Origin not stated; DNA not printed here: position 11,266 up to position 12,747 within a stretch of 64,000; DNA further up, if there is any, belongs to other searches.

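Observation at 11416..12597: DegT-family enzyme with His in place of the PLP-lysine, predicted sugar 3-dehydratase (first copy)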

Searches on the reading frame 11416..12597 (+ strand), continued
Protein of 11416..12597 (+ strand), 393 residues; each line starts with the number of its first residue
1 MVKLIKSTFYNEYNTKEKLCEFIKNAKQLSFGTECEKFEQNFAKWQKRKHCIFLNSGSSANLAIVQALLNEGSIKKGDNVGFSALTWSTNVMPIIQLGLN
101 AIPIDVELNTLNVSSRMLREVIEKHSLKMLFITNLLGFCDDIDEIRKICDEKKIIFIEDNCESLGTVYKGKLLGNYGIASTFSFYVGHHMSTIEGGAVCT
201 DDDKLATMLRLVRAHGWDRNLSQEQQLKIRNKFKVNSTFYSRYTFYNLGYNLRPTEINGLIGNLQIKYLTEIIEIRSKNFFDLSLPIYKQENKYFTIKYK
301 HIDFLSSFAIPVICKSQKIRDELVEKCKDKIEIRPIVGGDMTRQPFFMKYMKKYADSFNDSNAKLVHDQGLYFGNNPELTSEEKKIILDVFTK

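Call 18: find_encoding_contigs(protein=P0078, flank=8000, max_places=2)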
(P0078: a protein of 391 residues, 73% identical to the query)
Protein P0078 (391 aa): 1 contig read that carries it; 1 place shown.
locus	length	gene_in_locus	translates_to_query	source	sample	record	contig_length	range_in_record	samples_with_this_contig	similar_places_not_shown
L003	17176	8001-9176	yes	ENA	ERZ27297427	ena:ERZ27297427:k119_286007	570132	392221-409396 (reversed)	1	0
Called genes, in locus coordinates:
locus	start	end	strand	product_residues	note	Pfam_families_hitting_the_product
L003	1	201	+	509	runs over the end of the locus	-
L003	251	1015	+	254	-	PF00535:Glycos_transf_2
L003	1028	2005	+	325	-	PF01073:3Beta_HSD, PF01370:Epimerase, PF02719:Polysacc_synt_2, PF04321:RmlD_sub_bind, PF05368:NmrA, PF13460:NAD_binding_10, PF16363:GDP_Man_Dehyd, PF07993:NAD_binding_4 (weak)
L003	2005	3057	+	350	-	PF13439:Glyco_transf_4, PF00534:Glycos_transf_1, PF13692:Glyco_trans_1_4, PF13524:Glyco_trans_1_2, PF20706:GT4-conflict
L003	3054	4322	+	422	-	PF01943:Polysacc_synt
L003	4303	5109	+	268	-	PF13641:Glyco_tranf_2_3 (weak), PF00535:Glycos_transf_2, PF10111:Glyco_tranf_2_2 (weak)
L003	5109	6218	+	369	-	PF20706:GT4-conflict, PF00534:Glycos_transf_1, PF13692:Glyco_trans_1_4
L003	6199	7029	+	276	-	PF13641:Glyco_tranf_2_3 (weak), PF00535:Glycos_transf_2, PF10111:Glyco_tranf_2_2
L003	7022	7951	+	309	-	PF01370:Epimerase, PF04321:RmlD_sub_bind, PF01073:3Beta_HSD, PF07993:NAD_binding_4 (faint), PF16363:GDP_Man_Dehyd, PF02719:Polysacc_synt_2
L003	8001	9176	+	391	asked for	PF01041:DegT_DnrJ_EryC1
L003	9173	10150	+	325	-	PF01370:Epimerase, PF02719:Polysacc_synt_2 (weak), PF05368:NmrA, PF01073:3Beta_HSD, PF07993:NAD_binding_4, PF13460:NAD_binding_10, PF16363:GDP_Man_Dehyd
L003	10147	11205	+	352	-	PF01370:Epimerase, PF02719:Polysacc_synt_2, PF04321:RmlD_sub_bind, PF16363:GDP_Man_Dehyd, PF07993:NAD_binding_4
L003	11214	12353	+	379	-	PF00534:Glycos_transf_1, PF13692:Glyco_trans_1_4, PF26337:Gtf3_C (weak)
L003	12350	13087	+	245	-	PF01209:Ubie_methyltran, PF13489:Methyltransf_23, PF06325:PrmA (weak), PF13847:Methyltransf_31, PF08241:Methyltransf_11, PF08242:Methyltransf_12, PF13649:Methyltransf_25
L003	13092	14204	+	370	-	PF00534:Glycos_transf_1 (weak), PF13692:Glyco_trans_1_4 (weak), PF26337:Gtf3_C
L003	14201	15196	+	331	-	PF00535:Glycos_transf_2, PF10111:Glyco_tranf_2_2 (faint), PF13641:Glyco_tranf_2_3 (weak)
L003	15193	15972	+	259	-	PF00483:NTP_transferase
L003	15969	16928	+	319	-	PF04321:RmlD_sub_bind, PF01073:3Beta_HSD, PF01370:Epimerase, PF02719:Polysacc_synt_2, PF07993:NAD_binding_4, PF16363:GDP_Man_Dehyd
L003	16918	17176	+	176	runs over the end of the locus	PF00908:dTDP_sugar_isom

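Call 19: find_encoding_contigs(protein=P0059, flank=8000, max_places=2)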
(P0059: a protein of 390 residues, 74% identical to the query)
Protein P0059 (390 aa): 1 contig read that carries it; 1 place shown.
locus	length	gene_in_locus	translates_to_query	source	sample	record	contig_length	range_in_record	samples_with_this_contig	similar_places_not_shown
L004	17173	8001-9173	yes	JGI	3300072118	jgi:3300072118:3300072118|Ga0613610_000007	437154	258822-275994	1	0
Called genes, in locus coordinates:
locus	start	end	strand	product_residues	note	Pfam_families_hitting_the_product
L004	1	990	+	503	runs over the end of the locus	PF13231:PMT_2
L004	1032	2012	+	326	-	PF00106:adh_short (weak), PF01073:3Beta_HSD, PF01370:Epimerase, PF02719:Polysacc_synt_2, PF04321:RmlD_sub_bind, PF05368:NmrA, PF13460:NAD_binding_10, PF16363:GDP_Man_Dehyd, +1 more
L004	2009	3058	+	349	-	PF13439:Glyco_transf_4, PF00534:Glycos_transf_1, PF13692:Glyco_trans_1_4, PF13524:Glyco_trans_1_2, PF20706:GT4-conflict (weak)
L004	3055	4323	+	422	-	PF01943:Polysacc_synt, PF13440:Polysacc_synt_3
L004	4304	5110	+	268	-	PF13641:Glyco_tranf_2_3 (weak), PF00535:Glycos_transf_2, PF10111:Glyco_tranf_2_2 (weak)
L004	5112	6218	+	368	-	PF13439:Glyco_transf_4 (weak), PF20706:GT4-conflict, PF00534:Glycos_transf_1, PF13692:Glyco_trans_1_4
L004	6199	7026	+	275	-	PF13641:Glyco_tranf_2_3, PF00535:Glycos_transf_2, PF10111:Glyco_tranf_2_2 (weak)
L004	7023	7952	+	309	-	PF04321:RmlD_sub_bind, PF01073:3Beta_HSD, PF01370:Epimerase, PF02719:Polysacc_synt_2, PF07993:NAD_binding_4 (faint), PF16363:GDP_Man_Dehyd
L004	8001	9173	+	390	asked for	PF01041:DegT_DnrJ_EryC1, PF01053:Cys_Met_Meta_PP (weak), PF00266:Aminotran_5 (weak)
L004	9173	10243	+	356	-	PF01370:Epimerase, PF02719:Polysacc_synt_2, PF04321:RmlD_sub_bind, PF07993:NAD_binding_4, PF16363:GDP_Man_Dehyd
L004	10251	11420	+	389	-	PF13439:Glyco_transf_4, PF13579:Glyco_trans_4_4, PF00534:Glycos_transf_1, PF13692:Glyco_trans_1_4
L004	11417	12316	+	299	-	PF05575:V_cholerae_RfbT, PF05050:Methyltransf_21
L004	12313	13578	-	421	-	PF00534:Glycos_transf_1, PF13692:Glyco_trans_1_4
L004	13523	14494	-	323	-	PF00106:adh_short, PF01073:3Beta_HSD, PF01370:Epimerase, PF02719:Polysacc_synt_2, PF04321:RmlD_sub_bind, PF07993:NAD_binding_4 (faint), PF13460:NAD_binding_10, PF16363:GDP_Man_Dehyd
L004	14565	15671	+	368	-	PF00534:Glycos_transf_1, PF13692:Glyco_trans_1_4 (weak), PF26337:Gtf3_C (weak)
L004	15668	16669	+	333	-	PF00535:Glycos_transf_2, PF10111:Glyco_tranf_2_2 (weak), PF13641:Glyco_tranf_2_3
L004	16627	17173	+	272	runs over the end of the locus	PF00483:NTP_transferase, PF12804:NTP_transf_3 (weak)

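Call 20: search_protein_families(library=ncbifam, proteins=[L003:7022-7951:+, L003:9173-10150:+, L003:10147-11205:+, L004:7023-7952:+, L004:9173-10243:+, L001:9192-10169:+, L003:15193-15972:+, L003:15969-16928:+], max_evalue=1e-20)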
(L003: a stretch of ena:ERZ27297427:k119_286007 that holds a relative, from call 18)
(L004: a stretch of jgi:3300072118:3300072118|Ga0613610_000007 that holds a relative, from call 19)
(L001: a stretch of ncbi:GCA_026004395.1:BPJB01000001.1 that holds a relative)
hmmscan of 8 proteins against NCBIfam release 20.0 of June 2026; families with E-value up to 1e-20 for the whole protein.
L003:7022-7951:+ (309 aa): 9 families
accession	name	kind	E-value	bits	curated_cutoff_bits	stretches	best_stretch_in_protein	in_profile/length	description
TIGR01181.1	dTDP_gluc_dehyt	equivalog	7.1e-46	156.8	365.1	1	9-305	1-313/321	dTDP-glucose 4,6-dehydratase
TIGR02622.1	CDP_4_6_dhtase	equivalog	2.1e-41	142.3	278.45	1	6-307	3-334/352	CDP-glucose 4,6-dehydratase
TIGR01179.1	galE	equivalog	2.2e-39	135.2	262.3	1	9-304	1-326/332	UDP-glucose 4-epimerase GalE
TIGR04180.1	EDH_00030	hypoth_equivalog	1.4e-36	126.1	475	1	38-290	45-296/297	NAD-dependent 4,6-dehydratase LegB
NF011728.1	PRK15181.1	equivalog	2e-26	92.8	760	1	7-305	15-339/348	Vi polysaccharide biosynthesis UDP-N-acetylglucosaminuronic acid C-4 epimerase TviC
TIGR02197.1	heptose_epim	equivalog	3.4e-26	92.2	274.6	1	10-305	1-315/316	ADP-glyceromanno-heptose 6-epimerase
NF007490.0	PRK10084.1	subfamily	7.4e-26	91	649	1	47-305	55-336/361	dTDP-glucose 4,6-dehydratase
NF007956.0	PRK10675.1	subfamily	6.4e-24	84.7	394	1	16-303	26-329/338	UDP-glucose 4-epimerase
NF007582.0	PRK10217.1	equivalog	8e-24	84.4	698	1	8-305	2-333/355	dTDP-glucose 4,6-dehydratase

L003:9173-10150:+ (325 aa): 6 families
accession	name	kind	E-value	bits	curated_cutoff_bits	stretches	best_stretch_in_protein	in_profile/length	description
NF047922.1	GDPFucSynFcl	equivalog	2.7e-63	214.3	500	1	8-323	2-304/308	GDP-L-fucose synthase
TIGR04180.1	EDH_00030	hypoth_equivalog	5.7e-41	140.5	475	1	11-287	1-274/297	NAD-dependent 4,6-dehydratase LegB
TIGR01181.1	dTDP_gluc_dehyt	equivalog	7.5e-39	133.7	365.1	1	10-323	1-314/321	dTDP-glucose 4,6-dehydratase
TIGR01179.1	galE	equivalog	2.6e-37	128.4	262.3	1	10-323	1-328/332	UDP-glucose 4-epimerase GalE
TIGR03466.1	HpnA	hypoth_equivalog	2.3e-26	92.5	367.65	1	10-276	2-251/327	hopanoid-associated sugar epimerase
TIGR02197.1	heptose_epim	equivalog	1.2e-24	87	274.6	1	11-287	1-275/316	ADP-glyceromanno-heptose 6-epimerase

L003:10147-11205:+ (352 aa): 4 families
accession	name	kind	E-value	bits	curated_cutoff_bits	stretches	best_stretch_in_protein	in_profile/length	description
TIGR01181.1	dTDP_gluc_dehyt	equivalog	6.4e-35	120.7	365.1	1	4-343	1-306/321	dTDP-glucose 4,6-dehydratase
TIGR01179.1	galE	equivalog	2.4e-32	112.1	262.3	1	4-342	1-319/332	UDP-glucose 4-epimerase GalE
NF007490.0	PRK10084.1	subfamily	4e-25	88.6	649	1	4-335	2-321/361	dTDP-glucose 4,6-dehydratase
NF007582.0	PRK10217.1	equivalog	4.4e-21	75.4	698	0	3-323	2-296/355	dTDP-glucose 4,6-dehydratase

L004:7023-7952:+ (309 aa): 9 families
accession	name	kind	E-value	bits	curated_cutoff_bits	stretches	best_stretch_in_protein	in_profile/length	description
TIGR01181.1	dTDP_gluc_dehyt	equivalog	7e-44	150.2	365.1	1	10-306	1-313/321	dTDP-glucose 4,6-dehydratase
TIGR02622.1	CDP_4_6_dhtase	equivalog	1.1e-43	149.7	278.45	1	7-308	3-334/352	CDP-glucose 4,6-dehydratase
TIGR04180.1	EDH_00030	hypoth_equivalog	2e-39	135.5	475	1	11-291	1-296/297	NAD-dependent 4,6-dehydratase LegB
TIGR01179.1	galE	equivalog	3.2e-39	134.7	262.3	1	10-306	1-327/332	UDP-glucose 4-epimerase GalE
NF011728.1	PRK15181.1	equivalog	2.2e-28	99.3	760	1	5-305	12-338/348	Vi polysaccharide biosynthesis UDP-N-acetylglucosaminuronic acid C-4 epimerase TviC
NF007490.0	PRK10084.1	subfamily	2.1e-25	89.5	649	1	10-305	2-335/361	dTDP-glucose 4,6-dehydratase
TIGR02197.1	heptose_epim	equivalog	1.3e-23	83.6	274.6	1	11-306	1-315/316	ADP-glyceromanno-heptose 6-epimerase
NF007582.0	PRK10217.1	equivalog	2.2e-23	82.9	698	1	9-304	2-331/355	dTDP-glucose 4,6-dehydratase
NF007956.0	PRK10675.1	subfamily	2.6e-22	79.4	394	0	11-306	3-331/338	UDP-glucose 4-epimerase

L004:9173-10243:+ (356 aa): 3 families
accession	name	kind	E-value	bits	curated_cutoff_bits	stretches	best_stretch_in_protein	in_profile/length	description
TIGR01181.1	dTDP_gluc_dehyt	equivalog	5.3e-33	114.4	365.1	1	6-340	2-302/321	dTDP-glucose 4,6-dehydratase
TIGR01179.1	galE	equivalog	1e-31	110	262.3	1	6-343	2-319/332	UDP-glucose 4-epimerase GalE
NF007490.0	PRK10084.1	subfamily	1.4e-25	90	649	1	5-328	2-314/361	dTDP-glucose 4,6-dehydratase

L001:9192-10169:+ (325 aa): 6 families
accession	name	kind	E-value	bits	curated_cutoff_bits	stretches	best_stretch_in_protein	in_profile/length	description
NF047922.1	GDPFucSynFcl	equivalog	5.8e-65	219.7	500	1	8-321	2-303/308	GDP-L-fucose synthase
TIGR04180.1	EDH_00030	hypoth_equivalog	8.5e-44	149.8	475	1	11-305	1-295/297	NAD-dependent 4,6-dehydratase LegB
TIGR01181.1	dTDP_gluc_dehyt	equivalog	1.6e-37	129.3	365.1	1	10-321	1-313/321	dTDP-glucose 4,6-dehydratase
TIGR01179.1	galE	equivalog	9.3e-36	123.3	262.3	1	10-322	1-328/332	UDP-glucose 4-epimerase GalE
TIGR03466.1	HpnA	hypoth_equivalog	2.2e-28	99.1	367.65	1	10-274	2-250/327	hopanoid-associated sugar epimerase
TIGR02197.1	heptose_epim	equivalog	2.3e-23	82.9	274.6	1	11-321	1-315/316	ADP-glyceromanno-heptose 6-epimerase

L003:15193-15972:+ (259 aa): 2 families
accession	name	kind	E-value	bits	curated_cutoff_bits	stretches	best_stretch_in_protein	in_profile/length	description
TIGR02623.1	G1P_cyt_trans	equivalog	1.5e-77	260.5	300.25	1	1-258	1-255/255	glucose-1-phosphate cytidylyltransferase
TIGR03992.1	Arch_glmU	subfamily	8.7e-24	84.1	292.1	0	1-72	1-72/393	bifunctional sugar-1-phosphate nucleotidylyltransferase/acetyltransferase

L003:15969-16928:+ (319 aa): 8 families
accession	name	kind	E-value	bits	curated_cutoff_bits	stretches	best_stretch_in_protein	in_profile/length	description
TIGR02622.1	CDP_4_6_dhtase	equivalog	3e-51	174.6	278.45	1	9-317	5-333/352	CDP-glucose 4,6-dehydratase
TIGR01181.1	dTDP_gluc_dehyt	equivalog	6.9e-45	153.5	365.1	1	10-316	1-313/321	dTDP-glucose 4,6-dehydratase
TIGR01179.1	galE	equivalog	3.8e-43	147.6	262.3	1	10-316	1-327/332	UDP-glucose 4-epimerase GalE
TIGR04180.1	EDH_00030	hypoth_equivalog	2.3e-42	145.1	475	1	11-301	1-296/297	NAD-dependent 4,6-dehydratase LegB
NF007582.0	PRK10217.1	equivalog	3.2e-25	89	698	1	10-261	3-265/355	dTDP-glucose 4,6-dehydratase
TIGR02197.1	heptose_epim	equivalog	3.9e-25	88.7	274.6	1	11-294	1-289/316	ADP-glyceromanno-heptose 6-epimerase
NF007490.0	PRK10084.1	subfamily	3.3e-23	82.3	649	1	10-315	2-335/361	dTDP-glucose 4,6-dehydratase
NF007956.0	PRK10675.1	subfamily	1e-21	77.5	394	0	10-305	2-320/338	UDP-glucose 4-epimerase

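Call 35: find_related_loci(query=window:11416-12597:+, collection=genome_contigs, flank=10000)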
Query window:11416-12597:+ (393 aa) in genome_contigs; peptide patterns used: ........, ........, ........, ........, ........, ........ (x = any residue, [..] = any of these).
80 stretches matched a pattern; 34 encode a relative of the query (tblastn E <= 1e-3); 34 distinct loci.
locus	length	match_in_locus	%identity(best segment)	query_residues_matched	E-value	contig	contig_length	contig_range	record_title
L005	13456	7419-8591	81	1-391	0e+0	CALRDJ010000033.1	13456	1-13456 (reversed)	MAG: Candidatus Levybacteria bacterium GW2011_GWA1_37_16 isolate TH-11nov19-213 genome assembly, contig: TH-11nov19-C114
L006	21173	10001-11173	75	1-393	0e+0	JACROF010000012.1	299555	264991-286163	MAG: Candidatus Levyibacteriota bacterium isolate NC_groundwater_1954_Pr3_S-0.2um_39_3 scaffold_49882, whole genome shot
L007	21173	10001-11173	74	1-393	0e+0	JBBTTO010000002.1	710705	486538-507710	MAG: Patescibacteria group bacterium isolate H52-bin062_1 H52_bin062_1_000000000002, whole genome shotgun sequence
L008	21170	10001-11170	71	1-392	0e+0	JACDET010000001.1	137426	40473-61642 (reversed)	MAG: Candidatus Levyibacteriota bacterium isolate MGR_bin367 SD2903_NODE_3_length_137426_cov_1.194889, whole genome shot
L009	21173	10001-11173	69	1-393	0e+0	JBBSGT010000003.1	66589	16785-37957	MAG: Candidatus Levyibacteriota bacterium isolate LS2_sbin.47 LS2_sbin.47_K_531395_L_66589_cov_17.9999, whole genome sho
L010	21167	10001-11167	69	1-392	0e+0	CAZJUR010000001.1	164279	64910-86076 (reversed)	MAG TPA_asm: uncultured Candidatus Saccharibacteria bacterium isolate SRP257259_co1_114 genome assembly, contig: NODE_68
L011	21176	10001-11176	69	1-392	0e+0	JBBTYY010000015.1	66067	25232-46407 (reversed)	MAG: Patescibacteria group bacterium isolate H52-bin050_1 H52_bin050_1_000000000015, whole genome shotgun sequence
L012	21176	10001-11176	68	1-392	0e+0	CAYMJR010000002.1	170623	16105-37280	MAG TPA_asm: uncultured Gammaproteobacteria bacterium isolate SRP272529_co1_137 genome assembly, contig: NODE_51_length_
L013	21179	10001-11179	69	1-393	0e+0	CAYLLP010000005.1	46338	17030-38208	MAG TPA_asm: uncultured Gammaproteobacteria bacterium isolate SRP136066_co1_422 genome assembly, contig: NODE_518_length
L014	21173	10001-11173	69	1-393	0e+0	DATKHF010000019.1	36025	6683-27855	MAG TPA_asm: Candidatus Saccharimonadales bacterium isolate SMAG_U14570 k141_92032, whole genome shotgun sequence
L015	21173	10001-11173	69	1-393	0e+0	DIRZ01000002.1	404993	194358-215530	MAG TPA_asm: Candidatus Saccharibacteria bacterium UBA6223 UBA6223_contig_4080, whole genome shotgun sequence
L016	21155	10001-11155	69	1-385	0e+0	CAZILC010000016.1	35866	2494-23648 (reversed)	MAG TPA_asm: uncultured Gammaproteobacteria bacterium isolate SRP200132_co1_59 genome assembly, contig: NODE_2001_length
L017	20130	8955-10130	68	1-392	0e+0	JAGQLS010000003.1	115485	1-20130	MAG: Candidatus Woesebacteria bacterium isolate HKST-UBA22 NODE_3_length_115485_cov_5.806088, whole genome shotgun seque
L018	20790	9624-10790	69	1-392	0e+0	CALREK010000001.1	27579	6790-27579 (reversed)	MAG: uncultured Candidatus Saccharimonas sp. isolate RH-23may17-197 genome assembly, contig: RH-23may17-C12327, whole ge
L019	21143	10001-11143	71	1-383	0e+0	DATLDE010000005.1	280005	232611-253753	MAG TPA_asm: Candidatus Limnocylindrales bacterium isolate SMAG_U14342 k141_4103404, whole genome shotgun sequence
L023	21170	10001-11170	69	1-392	0e+0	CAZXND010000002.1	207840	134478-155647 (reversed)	MAG TPA_asm: uncultured Gammaproteobacteria bacterium isolate SRP192515_co1_195 genome assembly, contig: NODE_29_length_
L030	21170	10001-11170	69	1-392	0e+0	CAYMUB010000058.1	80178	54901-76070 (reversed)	MAG TPA_asm: uncultured Gammaproteobacteria bacterium isolate binchicken_co203_488 genome assembly, contig: k141_4500599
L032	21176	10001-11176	64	1-392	1e-177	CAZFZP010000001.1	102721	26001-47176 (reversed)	MAG TPA_asm: uncultured Gammaproteobacteria bacterium isolate SRP050083_co3_227 genome assembly, contig: NODE_63_length_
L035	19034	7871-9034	65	1-391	1e-174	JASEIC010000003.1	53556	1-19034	MAG: Patescibacteria group bacterium isolate Yes70-39 NODE_3_length_53556_cov_106.637427, whole genome shotgun sequence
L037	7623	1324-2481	53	2-390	7e-130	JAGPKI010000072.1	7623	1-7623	MAG: Caldisericia bacterium isolate Gw_SlDig_bin_87 Gw_SlDig_20284_length_7623_cov_36.839915, whole genome shotgun seque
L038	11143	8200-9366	50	2-393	5e-119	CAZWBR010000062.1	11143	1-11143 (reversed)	MAG TPA_asm: uncultured Prolixibacteraceae bacterium isolate SRP192927_co3_245 genome assembly, contig: NODE_14692_lengt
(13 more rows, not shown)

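Call 38: find_encoding_contigs(protein=window:11416-12597:+, flank=1000, max_places=6)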
Protein window:11416-12597:+ (393 aa): 6 contigs read that carry it; 4 places shown.
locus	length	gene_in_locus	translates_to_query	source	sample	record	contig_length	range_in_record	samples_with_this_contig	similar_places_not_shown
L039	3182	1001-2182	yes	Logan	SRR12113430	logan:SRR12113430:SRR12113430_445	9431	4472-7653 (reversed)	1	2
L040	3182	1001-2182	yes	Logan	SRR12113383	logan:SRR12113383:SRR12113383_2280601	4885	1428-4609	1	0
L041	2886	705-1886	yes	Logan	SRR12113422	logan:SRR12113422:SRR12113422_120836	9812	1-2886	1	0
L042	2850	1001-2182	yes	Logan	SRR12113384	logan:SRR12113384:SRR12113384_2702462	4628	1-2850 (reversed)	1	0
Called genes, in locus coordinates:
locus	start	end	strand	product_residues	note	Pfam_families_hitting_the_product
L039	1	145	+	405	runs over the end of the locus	PF13439:Glyco_transf_4, PF13477:Glyco_trans_4_2 (weak), PF13579:Glyco_trans_4_4, PF20706:GT4-conflict, PF00534:Glycos_transf_1, PF13692:Glyco_trans_1_4, PF13524:Glyco_trans_1_2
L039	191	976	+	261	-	PF01209:Ubie_methyltran (weak), PF05175:MTS (weak), PF13489:Methyltransf_23, PF02353:CMAS (weak), PF13847:Methyltransf_31, PF08241:Methyltransf_11, PF08242:Methyltransf_12, PF13649:Methyltransf_25, +1 more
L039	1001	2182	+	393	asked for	PF00266:Aminotran_5 (weak), PF01041:DegT_DnrJ_EryC1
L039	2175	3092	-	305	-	PF00535:Glycos_transf_2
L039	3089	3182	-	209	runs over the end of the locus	PF18915:DUF5667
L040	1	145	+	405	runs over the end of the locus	PF13439:Glyco_transf_4, PF13477:Glyco_trans_4_2 (weak), PF13579:Glyco_trans_4_4, PF20706:GT4-conflict, PF00534:Glycos_transf_1, PF13692:Glyco_trans_1_4, PF13524:Glyco_trans_1_2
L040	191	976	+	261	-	PF01209:Ubie_methyltran (weak), PF05175:MTS (weak), PF13489:Methyltransf_23, PF02353:CMAS (weak), PF13847:Methyltransf_31, PF08241:Methyltransf_11, PF08242:Methyltransf_12, PF13649:Methyltransf_25, +1 more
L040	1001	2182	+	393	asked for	PF00266:Aminotran_5 (weak), PF01041:DegT_DnrJ_EryC1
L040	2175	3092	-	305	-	PF00535:Glycos_transf_2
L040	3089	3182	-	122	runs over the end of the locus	?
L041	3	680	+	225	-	?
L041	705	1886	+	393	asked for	PF00266:Aminotran_5 (weak), PF01041:DegT_DnrJ_EryC1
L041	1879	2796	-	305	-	PF00535:Glycos_transf_2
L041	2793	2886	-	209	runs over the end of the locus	PF18915:DUF5667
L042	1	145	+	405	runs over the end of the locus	PF13439:Glyco_transf_4, PF13477:Glyco_trans_4_2 (weak), PF13579:Glyco_trans_4_4, PF20706:GT4-conflict, PF00534:Glycos_transf_1, PF13692:Glyco_trans_1_4, PF13524:Glyco_trans_1_2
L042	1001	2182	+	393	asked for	PF00266:Aminotran_5 (weak), PF01041:DegT_DnrJ_EryC1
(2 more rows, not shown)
